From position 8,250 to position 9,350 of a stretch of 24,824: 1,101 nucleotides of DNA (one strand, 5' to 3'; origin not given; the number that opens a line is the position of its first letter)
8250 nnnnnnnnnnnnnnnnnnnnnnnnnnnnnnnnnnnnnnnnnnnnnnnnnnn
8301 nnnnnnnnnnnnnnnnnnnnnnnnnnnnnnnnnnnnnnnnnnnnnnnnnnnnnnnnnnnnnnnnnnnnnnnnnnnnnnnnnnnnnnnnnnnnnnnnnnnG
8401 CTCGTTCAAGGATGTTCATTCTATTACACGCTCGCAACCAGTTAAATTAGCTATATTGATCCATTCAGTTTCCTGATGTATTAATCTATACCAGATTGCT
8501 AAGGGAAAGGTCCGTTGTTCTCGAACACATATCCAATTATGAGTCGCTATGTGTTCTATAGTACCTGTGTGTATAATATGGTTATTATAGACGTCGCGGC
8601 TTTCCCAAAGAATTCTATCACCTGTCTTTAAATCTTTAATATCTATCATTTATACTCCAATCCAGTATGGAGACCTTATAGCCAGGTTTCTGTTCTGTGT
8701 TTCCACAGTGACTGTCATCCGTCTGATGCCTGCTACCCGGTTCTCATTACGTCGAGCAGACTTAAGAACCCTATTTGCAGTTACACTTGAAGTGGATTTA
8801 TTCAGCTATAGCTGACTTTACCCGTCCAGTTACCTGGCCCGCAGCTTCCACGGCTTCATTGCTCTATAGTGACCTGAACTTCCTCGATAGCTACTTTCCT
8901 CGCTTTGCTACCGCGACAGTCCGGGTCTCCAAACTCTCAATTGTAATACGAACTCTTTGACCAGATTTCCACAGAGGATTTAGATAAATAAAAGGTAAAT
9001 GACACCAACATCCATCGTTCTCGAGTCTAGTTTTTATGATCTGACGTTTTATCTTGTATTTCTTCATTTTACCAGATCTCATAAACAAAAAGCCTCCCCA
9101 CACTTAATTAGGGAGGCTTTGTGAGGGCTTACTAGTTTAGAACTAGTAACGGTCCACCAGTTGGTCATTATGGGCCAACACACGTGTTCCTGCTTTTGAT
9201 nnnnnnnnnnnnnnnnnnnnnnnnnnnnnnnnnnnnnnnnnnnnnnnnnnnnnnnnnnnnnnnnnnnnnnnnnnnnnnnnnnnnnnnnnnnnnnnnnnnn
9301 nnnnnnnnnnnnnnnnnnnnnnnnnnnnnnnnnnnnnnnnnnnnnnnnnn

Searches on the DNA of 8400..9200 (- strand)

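Call 61: search_rna_families(source=window, start=8400, end=9200, threshold=gathering, show_alignments=1)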
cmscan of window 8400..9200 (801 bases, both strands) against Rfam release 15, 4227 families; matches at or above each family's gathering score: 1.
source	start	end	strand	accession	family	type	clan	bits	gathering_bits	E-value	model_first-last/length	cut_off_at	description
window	8663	8932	-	RF00010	RNaseP_bact_a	Gene; ribozyme;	CL00002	106.3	100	2.1e-33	1-367/367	no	Bacterial RNase P class A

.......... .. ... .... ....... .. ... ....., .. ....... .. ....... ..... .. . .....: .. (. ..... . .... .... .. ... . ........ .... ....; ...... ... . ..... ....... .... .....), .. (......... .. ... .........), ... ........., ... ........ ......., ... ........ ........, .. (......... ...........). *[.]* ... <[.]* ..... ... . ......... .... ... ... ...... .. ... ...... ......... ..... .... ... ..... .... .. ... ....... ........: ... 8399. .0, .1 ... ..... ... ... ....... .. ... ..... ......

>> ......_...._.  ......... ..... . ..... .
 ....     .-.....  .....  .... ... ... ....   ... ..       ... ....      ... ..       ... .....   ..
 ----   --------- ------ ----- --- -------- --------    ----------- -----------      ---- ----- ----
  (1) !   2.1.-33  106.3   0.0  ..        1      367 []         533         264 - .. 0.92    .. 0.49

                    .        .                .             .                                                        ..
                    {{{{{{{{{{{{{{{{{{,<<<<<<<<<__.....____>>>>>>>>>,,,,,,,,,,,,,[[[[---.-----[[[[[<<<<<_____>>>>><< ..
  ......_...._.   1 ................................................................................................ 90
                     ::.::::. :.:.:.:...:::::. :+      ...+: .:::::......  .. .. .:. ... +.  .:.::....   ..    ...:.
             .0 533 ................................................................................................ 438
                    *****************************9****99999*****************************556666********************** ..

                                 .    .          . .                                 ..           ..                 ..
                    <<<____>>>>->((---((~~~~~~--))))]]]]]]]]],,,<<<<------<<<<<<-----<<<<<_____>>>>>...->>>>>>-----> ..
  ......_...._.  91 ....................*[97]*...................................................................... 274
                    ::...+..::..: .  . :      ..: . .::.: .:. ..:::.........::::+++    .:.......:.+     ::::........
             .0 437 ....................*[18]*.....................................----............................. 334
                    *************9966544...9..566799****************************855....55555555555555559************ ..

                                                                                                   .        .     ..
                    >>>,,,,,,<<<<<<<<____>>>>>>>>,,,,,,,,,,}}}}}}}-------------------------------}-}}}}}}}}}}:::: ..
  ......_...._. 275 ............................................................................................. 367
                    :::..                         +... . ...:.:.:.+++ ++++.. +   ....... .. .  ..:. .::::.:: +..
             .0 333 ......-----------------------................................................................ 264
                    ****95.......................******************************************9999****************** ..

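Call 64: search_dna_similar(query=window:8640-8950:-, collection=phages, mode=distant, max_rows=10, max_evalue=0.001)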
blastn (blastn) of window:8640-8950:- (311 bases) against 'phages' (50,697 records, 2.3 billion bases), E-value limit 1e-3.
No match.
